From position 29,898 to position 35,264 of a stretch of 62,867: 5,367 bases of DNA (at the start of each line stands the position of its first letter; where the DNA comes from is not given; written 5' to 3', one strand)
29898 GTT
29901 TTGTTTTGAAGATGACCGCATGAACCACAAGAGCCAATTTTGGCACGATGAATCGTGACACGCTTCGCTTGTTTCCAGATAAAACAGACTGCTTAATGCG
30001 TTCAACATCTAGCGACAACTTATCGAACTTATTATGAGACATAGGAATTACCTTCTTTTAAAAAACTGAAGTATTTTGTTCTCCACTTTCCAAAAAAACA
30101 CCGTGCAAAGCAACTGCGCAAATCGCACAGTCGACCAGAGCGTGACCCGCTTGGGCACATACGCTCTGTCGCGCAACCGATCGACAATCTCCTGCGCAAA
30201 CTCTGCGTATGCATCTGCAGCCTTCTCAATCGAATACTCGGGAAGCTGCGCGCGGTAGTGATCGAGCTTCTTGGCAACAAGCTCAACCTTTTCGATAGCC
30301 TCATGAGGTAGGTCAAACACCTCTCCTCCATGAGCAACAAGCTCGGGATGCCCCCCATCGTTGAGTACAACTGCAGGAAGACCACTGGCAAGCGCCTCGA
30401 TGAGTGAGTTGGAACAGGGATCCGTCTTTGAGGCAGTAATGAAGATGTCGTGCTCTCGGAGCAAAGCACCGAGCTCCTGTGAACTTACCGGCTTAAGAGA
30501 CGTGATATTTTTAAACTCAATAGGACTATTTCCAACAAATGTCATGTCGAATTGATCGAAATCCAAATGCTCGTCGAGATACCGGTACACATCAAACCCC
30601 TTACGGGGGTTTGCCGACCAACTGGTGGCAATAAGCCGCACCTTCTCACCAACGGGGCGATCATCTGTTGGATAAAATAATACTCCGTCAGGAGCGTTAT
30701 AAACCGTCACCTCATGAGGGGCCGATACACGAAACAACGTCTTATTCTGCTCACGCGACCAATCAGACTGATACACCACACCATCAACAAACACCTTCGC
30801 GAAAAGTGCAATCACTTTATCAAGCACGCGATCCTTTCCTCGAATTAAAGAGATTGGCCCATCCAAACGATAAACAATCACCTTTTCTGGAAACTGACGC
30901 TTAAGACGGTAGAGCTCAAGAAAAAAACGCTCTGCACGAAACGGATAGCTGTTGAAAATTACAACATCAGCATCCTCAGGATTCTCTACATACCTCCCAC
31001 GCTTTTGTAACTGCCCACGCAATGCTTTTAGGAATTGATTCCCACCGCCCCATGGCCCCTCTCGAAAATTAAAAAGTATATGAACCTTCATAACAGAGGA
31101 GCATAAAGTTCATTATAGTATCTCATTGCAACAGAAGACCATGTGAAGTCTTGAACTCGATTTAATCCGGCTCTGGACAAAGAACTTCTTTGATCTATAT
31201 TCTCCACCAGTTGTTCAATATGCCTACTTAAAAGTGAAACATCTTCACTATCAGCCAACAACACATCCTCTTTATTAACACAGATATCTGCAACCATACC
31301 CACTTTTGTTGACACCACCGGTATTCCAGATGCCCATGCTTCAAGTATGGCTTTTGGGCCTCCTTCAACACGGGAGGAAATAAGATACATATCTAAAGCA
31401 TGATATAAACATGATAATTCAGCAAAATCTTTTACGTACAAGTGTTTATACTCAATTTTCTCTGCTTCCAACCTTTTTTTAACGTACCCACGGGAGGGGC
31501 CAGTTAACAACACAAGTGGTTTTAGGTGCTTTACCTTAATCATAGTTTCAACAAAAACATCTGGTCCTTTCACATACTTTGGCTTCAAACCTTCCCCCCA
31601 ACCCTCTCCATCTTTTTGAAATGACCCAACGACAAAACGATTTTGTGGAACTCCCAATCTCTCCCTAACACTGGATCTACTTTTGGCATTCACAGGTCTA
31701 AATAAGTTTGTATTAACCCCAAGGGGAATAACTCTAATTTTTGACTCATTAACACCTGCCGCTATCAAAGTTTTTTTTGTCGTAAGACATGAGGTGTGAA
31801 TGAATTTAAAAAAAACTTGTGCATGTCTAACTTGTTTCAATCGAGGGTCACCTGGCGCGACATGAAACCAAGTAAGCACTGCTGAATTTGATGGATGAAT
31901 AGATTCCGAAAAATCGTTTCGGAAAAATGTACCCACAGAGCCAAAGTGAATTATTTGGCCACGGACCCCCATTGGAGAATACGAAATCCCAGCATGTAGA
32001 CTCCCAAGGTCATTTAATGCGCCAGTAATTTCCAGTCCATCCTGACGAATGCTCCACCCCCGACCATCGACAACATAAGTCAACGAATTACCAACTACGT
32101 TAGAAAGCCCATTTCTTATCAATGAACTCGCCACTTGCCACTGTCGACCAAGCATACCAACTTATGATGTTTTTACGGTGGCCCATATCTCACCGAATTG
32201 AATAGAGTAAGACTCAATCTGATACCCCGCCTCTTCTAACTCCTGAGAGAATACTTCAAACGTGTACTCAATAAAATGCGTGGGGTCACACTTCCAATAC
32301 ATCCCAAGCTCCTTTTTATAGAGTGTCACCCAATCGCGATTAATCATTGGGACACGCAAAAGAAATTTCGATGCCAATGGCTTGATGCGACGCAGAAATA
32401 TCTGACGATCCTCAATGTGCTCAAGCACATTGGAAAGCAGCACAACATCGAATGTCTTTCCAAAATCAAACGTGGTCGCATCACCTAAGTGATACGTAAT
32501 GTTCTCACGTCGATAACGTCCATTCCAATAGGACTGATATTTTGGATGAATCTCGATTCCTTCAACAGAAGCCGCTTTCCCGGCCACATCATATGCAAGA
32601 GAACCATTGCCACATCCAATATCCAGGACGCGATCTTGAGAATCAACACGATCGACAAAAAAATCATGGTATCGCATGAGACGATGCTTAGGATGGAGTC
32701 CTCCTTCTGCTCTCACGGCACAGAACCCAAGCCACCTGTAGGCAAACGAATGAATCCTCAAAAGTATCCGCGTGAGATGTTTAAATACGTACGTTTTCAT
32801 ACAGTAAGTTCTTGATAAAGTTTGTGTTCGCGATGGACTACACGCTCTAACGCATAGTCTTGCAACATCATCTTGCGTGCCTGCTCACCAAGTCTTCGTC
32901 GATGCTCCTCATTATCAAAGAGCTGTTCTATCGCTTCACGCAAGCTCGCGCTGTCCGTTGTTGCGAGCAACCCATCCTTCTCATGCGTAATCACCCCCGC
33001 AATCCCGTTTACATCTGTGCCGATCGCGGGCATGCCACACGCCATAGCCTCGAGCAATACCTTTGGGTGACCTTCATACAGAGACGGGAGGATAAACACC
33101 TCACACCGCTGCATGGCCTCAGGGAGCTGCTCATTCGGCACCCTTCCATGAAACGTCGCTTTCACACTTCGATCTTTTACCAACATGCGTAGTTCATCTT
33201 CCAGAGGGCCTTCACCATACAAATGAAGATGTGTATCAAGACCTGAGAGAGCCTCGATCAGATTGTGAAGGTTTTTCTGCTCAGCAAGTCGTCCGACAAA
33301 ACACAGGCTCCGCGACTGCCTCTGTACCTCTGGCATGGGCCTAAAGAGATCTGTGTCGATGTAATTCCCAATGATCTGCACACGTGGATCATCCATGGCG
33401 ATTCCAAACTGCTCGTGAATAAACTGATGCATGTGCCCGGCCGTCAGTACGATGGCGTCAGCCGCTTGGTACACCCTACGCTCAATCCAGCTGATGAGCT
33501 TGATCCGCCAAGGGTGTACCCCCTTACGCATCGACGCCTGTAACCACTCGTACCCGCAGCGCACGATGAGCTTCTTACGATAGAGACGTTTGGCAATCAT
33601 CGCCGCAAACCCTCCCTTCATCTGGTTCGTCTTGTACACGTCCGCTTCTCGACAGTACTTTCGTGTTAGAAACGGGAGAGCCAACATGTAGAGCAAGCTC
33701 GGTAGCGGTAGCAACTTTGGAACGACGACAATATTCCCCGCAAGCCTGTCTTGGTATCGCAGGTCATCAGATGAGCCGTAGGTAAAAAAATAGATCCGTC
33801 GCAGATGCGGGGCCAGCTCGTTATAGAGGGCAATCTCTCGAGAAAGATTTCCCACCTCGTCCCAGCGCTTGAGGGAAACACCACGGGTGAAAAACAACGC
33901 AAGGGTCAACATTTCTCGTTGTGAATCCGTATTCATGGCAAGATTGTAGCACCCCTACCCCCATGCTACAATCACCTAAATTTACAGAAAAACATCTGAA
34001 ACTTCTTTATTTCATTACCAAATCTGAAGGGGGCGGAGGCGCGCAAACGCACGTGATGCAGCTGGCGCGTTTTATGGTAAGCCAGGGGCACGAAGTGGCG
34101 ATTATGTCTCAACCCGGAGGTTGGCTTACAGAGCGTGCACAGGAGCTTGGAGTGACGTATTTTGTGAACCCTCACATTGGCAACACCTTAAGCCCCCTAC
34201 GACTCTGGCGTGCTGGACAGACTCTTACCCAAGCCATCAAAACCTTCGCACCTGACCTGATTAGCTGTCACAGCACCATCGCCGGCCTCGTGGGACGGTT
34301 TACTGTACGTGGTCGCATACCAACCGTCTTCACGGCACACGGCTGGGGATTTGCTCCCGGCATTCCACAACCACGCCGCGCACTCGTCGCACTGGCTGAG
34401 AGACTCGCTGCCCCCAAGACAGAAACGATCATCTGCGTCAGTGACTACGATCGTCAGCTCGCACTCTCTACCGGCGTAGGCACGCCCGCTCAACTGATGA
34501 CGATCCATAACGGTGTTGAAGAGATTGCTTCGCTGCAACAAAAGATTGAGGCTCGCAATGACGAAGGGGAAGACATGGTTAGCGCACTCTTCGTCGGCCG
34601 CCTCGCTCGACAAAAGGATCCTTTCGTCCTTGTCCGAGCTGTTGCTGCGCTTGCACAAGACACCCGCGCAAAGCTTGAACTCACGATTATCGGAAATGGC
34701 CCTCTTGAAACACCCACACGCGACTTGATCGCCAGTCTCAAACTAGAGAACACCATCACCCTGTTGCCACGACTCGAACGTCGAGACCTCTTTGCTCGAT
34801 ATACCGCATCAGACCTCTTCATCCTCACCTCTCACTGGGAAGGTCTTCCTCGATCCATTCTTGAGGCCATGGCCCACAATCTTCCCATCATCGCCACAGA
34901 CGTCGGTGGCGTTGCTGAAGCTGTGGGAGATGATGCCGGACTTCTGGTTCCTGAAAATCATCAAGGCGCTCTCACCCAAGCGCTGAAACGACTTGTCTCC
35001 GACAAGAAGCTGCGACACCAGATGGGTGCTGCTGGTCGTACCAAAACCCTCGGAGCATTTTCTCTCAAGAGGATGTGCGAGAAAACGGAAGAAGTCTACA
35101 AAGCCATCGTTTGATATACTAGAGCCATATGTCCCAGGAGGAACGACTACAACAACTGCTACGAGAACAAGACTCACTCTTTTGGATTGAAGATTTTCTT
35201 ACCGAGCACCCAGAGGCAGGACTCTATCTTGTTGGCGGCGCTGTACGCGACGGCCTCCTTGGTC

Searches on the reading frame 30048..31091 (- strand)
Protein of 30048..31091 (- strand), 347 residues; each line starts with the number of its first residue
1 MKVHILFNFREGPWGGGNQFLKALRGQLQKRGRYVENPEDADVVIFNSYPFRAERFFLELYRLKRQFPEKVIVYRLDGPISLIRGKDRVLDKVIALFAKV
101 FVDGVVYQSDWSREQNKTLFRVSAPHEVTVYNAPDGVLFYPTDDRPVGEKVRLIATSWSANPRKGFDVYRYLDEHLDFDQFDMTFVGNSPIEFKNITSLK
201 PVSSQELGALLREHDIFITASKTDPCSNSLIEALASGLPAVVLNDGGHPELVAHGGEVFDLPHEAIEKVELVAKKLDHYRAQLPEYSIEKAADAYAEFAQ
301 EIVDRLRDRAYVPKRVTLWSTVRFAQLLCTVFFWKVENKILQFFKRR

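Call 16: search_protein_families(library=pfam, proteins=[window:30048-31091:-], max_evalue=0.001)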
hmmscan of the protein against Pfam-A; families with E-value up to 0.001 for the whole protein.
window:30048-31091:- (347 aa): 3 families
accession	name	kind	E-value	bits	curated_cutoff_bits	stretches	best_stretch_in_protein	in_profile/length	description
PF00534.26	Glycos_transf_1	-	2.2e-09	37.5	26.4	1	195-262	74-143/172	Glycosyl transferases group 1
PF13692.12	Glyco_trans_1_4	-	3.1e-09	37.7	27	1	195-257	60-120/142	Glycosyl transferases group 1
PF13524.12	Glyco_trans_1_2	-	0.00098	19.5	25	0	180-274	14-113/144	Glycosyl transferase-like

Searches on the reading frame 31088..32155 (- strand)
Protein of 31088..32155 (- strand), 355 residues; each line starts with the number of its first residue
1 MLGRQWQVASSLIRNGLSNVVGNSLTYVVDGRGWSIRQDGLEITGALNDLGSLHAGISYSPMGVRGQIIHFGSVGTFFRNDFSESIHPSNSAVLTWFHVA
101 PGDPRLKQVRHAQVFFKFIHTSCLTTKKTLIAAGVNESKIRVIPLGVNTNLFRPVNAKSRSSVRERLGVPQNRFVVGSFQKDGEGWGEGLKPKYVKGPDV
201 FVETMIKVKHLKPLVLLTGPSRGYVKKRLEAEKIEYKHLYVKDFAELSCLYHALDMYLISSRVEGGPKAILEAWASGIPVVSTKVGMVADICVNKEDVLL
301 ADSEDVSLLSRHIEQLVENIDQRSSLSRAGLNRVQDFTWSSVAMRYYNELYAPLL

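Call 16: search_protein_families(library=pfam, proteins=[window:31088-32155:-], max_evalue=0.001)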
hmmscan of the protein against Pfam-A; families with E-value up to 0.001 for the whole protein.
window:31088-32155:- (355 aa): 3 families
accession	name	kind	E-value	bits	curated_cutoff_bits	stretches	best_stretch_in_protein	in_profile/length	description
PF00534.26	Glycos_transf_1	-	7.6e-17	61.8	26.4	1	194-330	26-169/172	Glycosyl transferases group 1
PF13692.12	Glyco_trans_1_4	-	6.5e-16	59.3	27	1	194-319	13-142/142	Glycosyl transferases group 1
PF13524.12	Glyco_trans_1_2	-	0.00014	22.3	25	1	270-344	67-140/144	Glycosyl transferase-like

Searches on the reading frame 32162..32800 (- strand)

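Call 16: search_protein_families(library=pfam, proteins=[window:32162-32800:-], max_evalue=0.001)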
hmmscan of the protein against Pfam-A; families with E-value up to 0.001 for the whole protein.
window:32162-32800:- (212 aa): 7 families
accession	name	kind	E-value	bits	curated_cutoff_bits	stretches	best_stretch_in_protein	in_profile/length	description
PF08241.18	Methyltransf_11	-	6.5e-14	52.8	21.2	1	59-140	1-84/95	Methyltransferase domain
PF13649.12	Methyltransf_25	-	4.1e-13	50.3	27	1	58-139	1-89/97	Methyltransferase domain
PF13489.12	Methyltransf_23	-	9.5e-13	48.6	27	1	39-197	7-163/164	Methyltransferase domain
PF13847.12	Methyltransf_31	-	1.6e-11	44.5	27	1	53-143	2-101/145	Methyltransferase domain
PF08242.18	Methyltransf_12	-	9.8e-10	39.5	30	1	59-142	1-91/98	Methyltransferase domain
PF05401.17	NodS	-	0.00015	22.1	24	1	54-135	43-125/201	Nodulation protein S (NodS)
PF07021.18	MetW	-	0.00054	20.1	21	0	50-150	9-109/193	Methionine biosynthesis protein MetW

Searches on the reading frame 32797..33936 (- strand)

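Call 16: search_protein_families(library=pfam, proteins=[window:32797-33936:-], max_evalue=0.001)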
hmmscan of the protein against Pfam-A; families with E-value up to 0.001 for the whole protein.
window:32797-33936:- (379 aa): 6 families
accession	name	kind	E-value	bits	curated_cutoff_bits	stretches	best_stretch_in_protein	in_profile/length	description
PF00534.26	Glycos_transf_1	-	4.2e-39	134.3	26.4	1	207-356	14-172/172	Glycosyl transferases group 1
PF13692.12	Glyco_trans_1_4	-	4.4e-32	111.7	27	1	210-342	3-142/142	Glycosyl transferases group 1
PF13524.12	Glyco_trans_1_2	-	3.5e-13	50.1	25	1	225-367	4-139/144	Glycosyl transferase-like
PF13579.12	Glyco_trans_4_4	-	4.9e-10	40.4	29.7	1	50-191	23-157/158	Glycosyl transferase 4-like domain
PF13439.12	Glyco_transf_4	-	5.1e-10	40.1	28.5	1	40-196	14-169/170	Glycosyltransferase Family 4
PF20706.3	GT4-conflict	-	5.6e-08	32.6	26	1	108-357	93-355/385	Family 4 Glycosyltransferase in conflict systems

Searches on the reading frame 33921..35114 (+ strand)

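Call 18: search_protein_families(library=pfam, proteins=[window:33921-35114:+], max_evalue=0.001)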
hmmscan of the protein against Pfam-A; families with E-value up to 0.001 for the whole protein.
window:33921-35114:+ (397 aa): 7 families
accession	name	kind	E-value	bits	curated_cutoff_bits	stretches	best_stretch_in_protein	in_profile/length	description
PF00534.26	Glycos_transf_1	-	1.2e-38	132.7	26.4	1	208-374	4-171/172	Glycosyl transferases group 1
PF13692.12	Glyco_trans_1_4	-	2.6e-30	106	27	1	222-361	4-142/142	Glycosyl transferases group 1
PF13439.12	Glyco_transf_4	-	2.9e-26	92.9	28.5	1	39-200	2-167/170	Glycosyltransferase Family 4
PF13579.12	Glyco_trans_4_4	-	1.1e-22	81.5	29.7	1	39-198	1-158/158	Glycosyl transferase 4-like domain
PF20706.3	GT4-conflict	-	1.5e-10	41.1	26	1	192-342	174-324/385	Family 4 Glycosyltransferase in conflict systems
PF13477.12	Glyco_trans_4_2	-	1.5e-09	38.6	23.4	1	41-174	9-139/139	Glycosyl transferase 4-like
PF13524.12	Glyco_trans_1_2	-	6.7e-05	23.3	25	1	250-385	13-138/144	Glycosyl transferase-like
